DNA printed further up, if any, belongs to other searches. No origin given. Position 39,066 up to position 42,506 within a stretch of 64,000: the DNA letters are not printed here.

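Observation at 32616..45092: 12-gene translationally coupled glycan operon with polyprenyl-phosphate-sugar / GT-C logic rather than a classical Wzx/Wzy or ABC pathway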

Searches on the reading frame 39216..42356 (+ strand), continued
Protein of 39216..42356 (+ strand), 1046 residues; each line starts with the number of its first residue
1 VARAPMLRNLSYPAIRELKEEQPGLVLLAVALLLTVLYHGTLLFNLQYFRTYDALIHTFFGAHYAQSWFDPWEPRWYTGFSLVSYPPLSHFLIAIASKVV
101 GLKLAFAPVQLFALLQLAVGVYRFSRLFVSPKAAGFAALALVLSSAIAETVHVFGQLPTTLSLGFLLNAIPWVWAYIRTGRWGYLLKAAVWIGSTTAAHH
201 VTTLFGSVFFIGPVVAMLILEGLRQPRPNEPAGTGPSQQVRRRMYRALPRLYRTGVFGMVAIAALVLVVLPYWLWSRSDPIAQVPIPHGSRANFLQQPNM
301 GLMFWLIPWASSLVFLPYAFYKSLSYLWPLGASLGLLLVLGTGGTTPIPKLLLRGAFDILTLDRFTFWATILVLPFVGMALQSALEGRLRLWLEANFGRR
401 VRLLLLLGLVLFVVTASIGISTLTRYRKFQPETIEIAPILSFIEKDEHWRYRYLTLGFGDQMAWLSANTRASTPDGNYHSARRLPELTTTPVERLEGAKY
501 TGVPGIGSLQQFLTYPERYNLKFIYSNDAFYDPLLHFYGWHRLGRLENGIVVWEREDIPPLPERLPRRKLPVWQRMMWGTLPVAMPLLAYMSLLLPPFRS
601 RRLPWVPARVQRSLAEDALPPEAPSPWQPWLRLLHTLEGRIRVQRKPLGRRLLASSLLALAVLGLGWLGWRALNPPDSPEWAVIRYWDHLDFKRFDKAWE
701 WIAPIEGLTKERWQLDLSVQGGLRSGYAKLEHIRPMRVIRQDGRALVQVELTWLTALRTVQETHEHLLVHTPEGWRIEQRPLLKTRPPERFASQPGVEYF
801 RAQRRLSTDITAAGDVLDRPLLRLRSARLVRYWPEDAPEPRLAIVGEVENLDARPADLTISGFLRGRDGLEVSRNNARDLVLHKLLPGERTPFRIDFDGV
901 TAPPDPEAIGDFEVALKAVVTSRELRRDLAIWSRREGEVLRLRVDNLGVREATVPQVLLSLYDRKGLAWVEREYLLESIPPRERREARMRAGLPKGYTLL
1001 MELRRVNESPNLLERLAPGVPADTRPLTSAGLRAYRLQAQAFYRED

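Call 35: fold_search(model_id=the predicted structure, library=pdb)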
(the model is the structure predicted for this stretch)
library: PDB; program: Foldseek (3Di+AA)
matches with E <= 10: 1411; with E <= 0.001: 16
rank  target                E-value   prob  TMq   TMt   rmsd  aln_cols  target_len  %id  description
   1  7e9s_A                5.2e-07  1.00  0.29  0.34  15.8       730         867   14  Archaeal oligosaccharyltransferase AglB from Archaeoglobus fulgidus in complex with an inhibitory peptide and a dolich (released 2021-09-08)
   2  5gmy_A                7.0e-07  1.00  0.29  0.35  14.0       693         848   14  Crystal structure of the Archaeoglobus fulgidus oligosaccharyltransferase (O29867_ARCFU) tethered with an acceptor pep (released 2017-02-01)
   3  8age_A                1.3e-06  1.00  0.30  0.44  10.3       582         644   11  Structure of yeast oligosaccharylransferase complex with acceptor peptide bound (released 2022-12-07)
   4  3waj                  1.5e-06  1.00  0.28  0.35  14.2       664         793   14  Crystal structure of the Archaeoglobus fulgidus oligosaccharyltransferase (O29867_ARCFU) complex with Zn and sulfate (released 2013-10-30)
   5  3wak                  1.8e-06  1.00  0.30  0.35  13.1       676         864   15  Crystal structure of the Archaeoglobus fulgidus oligosaccharyltransferase (O29867_ARCFU) in the apo form (released 2013-10-30)
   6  8agb_A                2.9e-06  1.00  0.31  0.46  21.6       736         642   10  Structure of yeast oligosaccharylransferase complex with lipid-linked oligosaccharide bound (released 2022-12-07)
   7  7oci_F                4.8e-06  1.00  0.31  0.46  21.7       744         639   10  Cryo-EM structure of yeast Ost6p containing oligosaccharyltransferase complex (released 2022-02-16)
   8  8agc_A                5.0e-06  1.00  0.29  0.40  22.3       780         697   12  Structure of yeast oligosaccharylransferase complex with lipid-linked oligosaccharide and non-acceptor peptide bound (released 2022-12-07)
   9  6s7t_A                7.0e-06  1.00  0.28  0.38  16.2       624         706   11  Cryo-EM structure of human oligosaccharyltransferase complex OST-B (released 2019-12-18)
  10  6ezn_F                8.0e-06  1.00  0.29  0.44  11.5       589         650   11  Cryo-EM structure of the yeast oligosaccharyltransferase (OST) complex (released 2018-01-17)
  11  8b6l_I                1.5e-05  1.00  0.27  0.39  17.6       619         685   11  Subtomogram average of the human Sec61-TRAP-OSTA-translocon (released 2022-12-07)
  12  9n9j_I                1.5e-05  1.00  0.28  0.40  15.3       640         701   11  Structure of a GRP94 folding intermediate engaged with a CCDC134- and FKBP11-bound secretory translocon (released 2025-11-19)
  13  8pn9_A                1.6e-05  1.00  0.29  0.42  12.0       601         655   14  Structure of human oligosaccharyltransferase OST-A complex bound to NGI-1 (released 2024-05-08)
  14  6s7o_A                3.6e-05  1.00  0.28  0.41  12.3       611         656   12  Cryo-EM structure of human oligosaccharyltransferase complex OST-A (released 2019-12-18)
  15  6ftg_5                8.4e-05  1.00  0.27  0.40  15.6       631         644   13  Subtomogram average of OST-containing ribosome-translocon complexes from canine rough microsomal membranes (released 2018-03-21)
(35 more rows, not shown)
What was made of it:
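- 39216..42356 (+): 1046-aa GT-C-fold glycosyltransferase of an uncharacterised family. Residues 1-430 form the polytopic GT-C core with near-invariant D53. Residues 437-570 form a periplasmic alpha/beta domain. Two further TM helices follow. Residues 680-1046 form an extracytoplasmic alpha+beta domain plus two beta-sandwich domains. Foldseek: AglB 5e-7, STT3, ArnT (TM-score on target 0.53), PglB, DPY19, AftA (call 35).
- On GT-C fold glycosyltransferases: Foldseek: AglB 5.2e-7, STT3, ArnT (TM-score on target 0.53), PglB, DPY19, AftA, all at probability 1.00 (call 35).
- The best structural matches are oligosaccharyltransferases (call 35).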

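Call 44: search_protein_families(library=pfam, proteins=[L065:8591-9802:-, L064:18876-20939:+, L067:7875-8843:-, L001:3025-3906:+, L001:16854-19658:+, L001:15394-16752:-, L066:13066-14277:+, L034:7995-9818:+, L034:9818-11059:+], max_evalue=0.01)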
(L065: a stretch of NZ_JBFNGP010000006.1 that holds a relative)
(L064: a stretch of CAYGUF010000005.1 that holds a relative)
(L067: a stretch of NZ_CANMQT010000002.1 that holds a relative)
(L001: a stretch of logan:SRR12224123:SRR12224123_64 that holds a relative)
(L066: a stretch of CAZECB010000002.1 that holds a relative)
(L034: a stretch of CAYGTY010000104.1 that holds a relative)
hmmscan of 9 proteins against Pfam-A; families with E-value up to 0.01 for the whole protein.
L065:8591-9802:- (403 aa): 5 families
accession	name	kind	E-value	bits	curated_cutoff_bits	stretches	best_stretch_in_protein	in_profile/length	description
PF00072.30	Response_reg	-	9.3e-24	84.2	30.2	1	3-113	1-110/111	Response regulator receiver domain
PF00535.33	Glycos_transf_2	-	5.4e-21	75.7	23.3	1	142-305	2-161/168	Glycosyl transferase family 2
PF13641.12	Glyco_tranf_2_3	-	3.5e-05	24.4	27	1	140-265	3-128/230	Glycosyltransferase like family 2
PF10111.15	Glyco_tranf_2_2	-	0.00054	20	27.3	1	142-249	2-107/276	Glycosyltransferase like family 2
PF13704.12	Glyco_tranf_2_4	-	0.0058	17.5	27.5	0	168-233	20-81/98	Glycosyl transferase family 2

L064:18876-20939:+ (687 aa): 14 families
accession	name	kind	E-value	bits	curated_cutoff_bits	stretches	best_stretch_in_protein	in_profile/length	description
PF14559.12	TPR_19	-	4.5e-25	88.2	25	3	29-90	1-62/68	Tetratricopeptide repeat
PF13428.12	TPR_14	-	1.2e-21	75.4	23.5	0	26-61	8-43/44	Tetratricopeptide repeat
PF13432.12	TPR_16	-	4.5e-14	53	32.7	0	105-155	15-65/65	Tetratricopeptide repeat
PF13424.12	TPR_12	-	6.2e-14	52.4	30.1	1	123-187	5-70/77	Tetratricopeptide repeat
PF07719.23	TPR_2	-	8.7e-14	50.9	27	0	25-52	7-34/34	Tetratricopeptide repeat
PF23914.1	TPR_CcmH_CycH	-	2.2e-12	47.5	42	1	44-155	41-155/158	Cytochrome c-type biogenesis protein H TPR domain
PF00515.34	TPR_1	-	1.1e-11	44.5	27.8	0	128-154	8-34/34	Tetratricopeptide repeat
PF13431.12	TPR_17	-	1.1e-11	44.5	24.4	1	109-141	1-33/34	Tetratricopeptide repeat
PF13174.12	TPR_6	-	1.5e-10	41.4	26.3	0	25-51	6-32/33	Tetratricopeptide repeat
PF24575.1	TPR_Slam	-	4.5e-09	37.1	35.2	0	25-74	53-102/104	Surface lipoprotein assembly modifier, N-terminal TPR repeats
PF25062.1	ARM_TT21_N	-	1.2e-07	32.2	40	2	26-140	107-221/222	Tetratricopeptide repeat protein 21 N-terminal ARM repeat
PF13181.12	TPR_8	-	4.4e-07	30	25.7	0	123-149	3-29/34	Tetratricopeptide repeat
PF25064.1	ARM_TT21_5th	-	8.3e-06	26.5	27.8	0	101-156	15-70/117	TT21 fifth ARM repeats domain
PF14853.12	Fis1_TPR_C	-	0.00025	21.6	25.3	0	133-162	13-42/53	Fis1 C-terminal tetratricopeptide repeat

L067:7875-8843:- (322 aa): 4 families
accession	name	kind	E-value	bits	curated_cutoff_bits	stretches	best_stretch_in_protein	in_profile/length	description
PF20511.4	PMI_typeI_cat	-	1.8e-13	51.3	22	1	8-115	4-113/143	Phosphomannose isomerase type I, catalytic domain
PF21621.3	MPI_cupin_dom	-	3.4e-07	30.6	27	1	245-313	5-71/79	Mannose-6-phosphate isomerase, cupin domain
PF07883.17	Cupin_2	-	9.1e-05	22.5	27.2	0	274-305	21-52/70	Cupin domain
PF01050.24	MannoseP_isomer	-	0.00028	21.5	23.6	0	275-305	53-83/116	Mannose-6-phosphate isomerase C-terminal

L001:3025-3906:+ (293 aa): 0 families

L001:16854-19658:+ (934 aa): 0 families

L001:15394-16752:- (452 aa): 0 families

L066:13066-14277:+ (403 aa): 2 families
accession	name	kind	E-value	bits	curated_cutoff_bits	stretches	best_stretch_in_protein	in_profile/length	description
PF02369.22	Big_1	-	8.5e-07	29.4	34.9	1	219-307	3-90/93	Bacterial Ig-like domain (group 1)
PF09134.16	Invasin_D3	-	1.7e-05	25.7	33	1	229-310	16-94/98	Invasin, domain 3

L034:7995-9818:+ (607 aa): 0 families

L034:9818-11059:+ (413 aa): 1 family
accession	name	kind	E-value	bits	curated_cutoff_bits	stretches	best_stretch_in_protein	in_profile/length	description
PF04188.19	Mannosyl_trans2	-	1.8e-11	44.5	22.4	1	73-258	55-245/443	Mannosyltransferase (PIG-V)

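Call 63: search_protein_families(library=pfam, proteins=[L071:18-941:+, L059:19007-20143:+, L077:7025-8998:+, L019:1641-2768:-, L030:1606-2757:+], max_evalue=0.001)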
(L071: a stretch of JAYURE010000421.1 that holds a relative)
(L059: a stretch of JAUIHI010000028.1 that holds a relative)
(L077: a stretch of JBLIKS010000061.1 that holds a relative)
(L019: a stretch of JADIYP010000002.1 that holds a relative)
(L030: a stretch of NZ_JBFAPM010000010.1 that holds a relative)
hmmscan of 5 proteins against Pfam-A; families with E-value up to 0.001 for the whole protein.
L071:18-941:+ (307 aa): 4 families
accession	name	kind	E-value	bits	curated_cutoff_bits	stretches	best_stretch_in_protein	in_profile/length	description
PF13692.12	Glyco_trans_1_4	-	1.5e-15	58.1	27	1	3-142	7-141/142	Glycosyl transferases group 1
PF01740.26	STAS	-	3e-13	49.9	22.6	1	198-282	13-99/106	STAS domain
PF13466.11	STAS_2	-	2.1e-12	47.5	29.2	1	198-277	1-80/80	STAS domain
PF00534.26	Glycos_transf_1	-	8.1e-12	45.4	26.4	1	4-144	22-159/172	Glycosyl transferases group 1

L059:19007-20143:+ (378 aa): 2 families
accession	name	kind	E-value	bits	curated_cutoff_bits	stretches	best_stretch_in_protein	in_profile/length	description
PF07228.17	SpoIIE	-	5.4e-45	154.1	25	1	185-374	2-190/192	Stage II sporulation protein E (SpoIIE)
PF00072.30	Response_reg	-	5e-26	91.5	30.2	1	6-118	1-110/111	Response regulator receiver domain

L077:7025-8998:+ (657 aa): 6 families
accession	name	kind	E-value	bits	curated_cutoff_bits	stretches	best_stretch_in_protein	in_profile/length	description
PF00535.33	Glycos_transf_2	-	9.2e-28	97.7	23.3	1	30-196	1-168/168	Glycosyl transferase family 2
PF13692.12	Glyco_trans_1_4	-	3.6e-18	66.6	27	1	477-619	4-141/142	Glycosyl transferases group 1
PF00534.26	Glycos_transf_1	-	5.9e-16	58.9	26.4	1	470-628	11-166/172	Glycosyl transferases group 1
PF13641.12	Glyco_tranf_2_3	-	1.1e-05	26.1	27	1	27-118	1-96/230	Glycosyltransferase like family 2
PF10111.15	Glyco_tranf_2_2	-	1.9e-05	24.8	27.3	1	30-119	1-92/276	Glycosyltransferase like family 2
PF13439.12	Glyco_transf_4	-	5.8e-05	23.6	28.5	0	307-458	21-165/170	Glycosyltransferase Family 4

L019:1641-2768:- (375 aa): 4 families
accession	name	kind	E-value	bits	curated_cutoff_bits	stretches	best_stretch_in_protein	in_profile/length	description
PF01740.26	STAS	-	1.7e-19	70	22.6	1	257-353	9-106/106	STAS domain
PF13466.11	STAS_2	-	2.5e-13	50.4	29.2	1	264-341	4-80/80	STAS domain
PF13263.12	PHP_C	-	9.2e-10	38.4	21.3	1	159-203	9-55/56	PHP-associated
PF02811.25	PHP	-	2.7e-07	31.5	26.4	1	8-77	1-66/164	PHP domain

L030:1606-2757:+ (383 aa): 2 families
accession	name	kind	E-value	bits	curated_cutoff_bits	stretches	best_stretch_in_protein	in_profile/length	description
PF13466.11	STAS_2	-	4.6e-15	56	29.2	1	283-364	1-80/80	STAS domain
PF01740.26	STAS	-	3e-13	49.9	22.6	1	282-371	12-99/106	STAS domain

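Call 80: search_protein_families(library=pfam, alignment_id=A6, max_evalue=0.01)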
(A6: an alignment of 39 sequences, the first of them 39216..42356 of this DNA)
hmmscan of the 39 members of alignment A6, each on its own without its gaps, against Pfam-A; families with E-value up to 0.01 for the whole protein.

A. member 1, window:39216-42356:+ (1046 aa): 1 family
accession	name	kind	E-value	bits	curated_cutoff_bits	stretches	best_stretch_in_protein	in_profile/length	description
PF10131.15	PTPS_related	-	0.0042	16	26.4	0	85-211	4-132/621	6-pyruvoyl-tetrahydropterin synthase related domain; membrane protein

B. families by the number of members that match (of 39 scanned): 3 families
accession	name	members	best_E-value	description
PF10131.15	PTPS_related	10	4.6e-07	6-pyruvoyl-tetrahydropterin synthase related domain; membrane protein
PF13231.12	PMT_2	3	4.3e-07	Dolichyl-phosphate-mannose-protein mannosyltransferase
PF11906.13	DUF3426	3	0.00034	Protein of unknown function (DUF3426)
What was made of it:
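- On GT-C fold glycosyltransferases: Only 10 of 39 homologues hit PF10131 and 3 of 39 hit PMT_2 at E<=0.01 (call 80).
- Closest known: Mycobacterial and corynebacterial lipomannan/LAM and protein O-mannosylation. Different: A PMT_2 hit appears in only 3 of 39 homologues (call 80).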
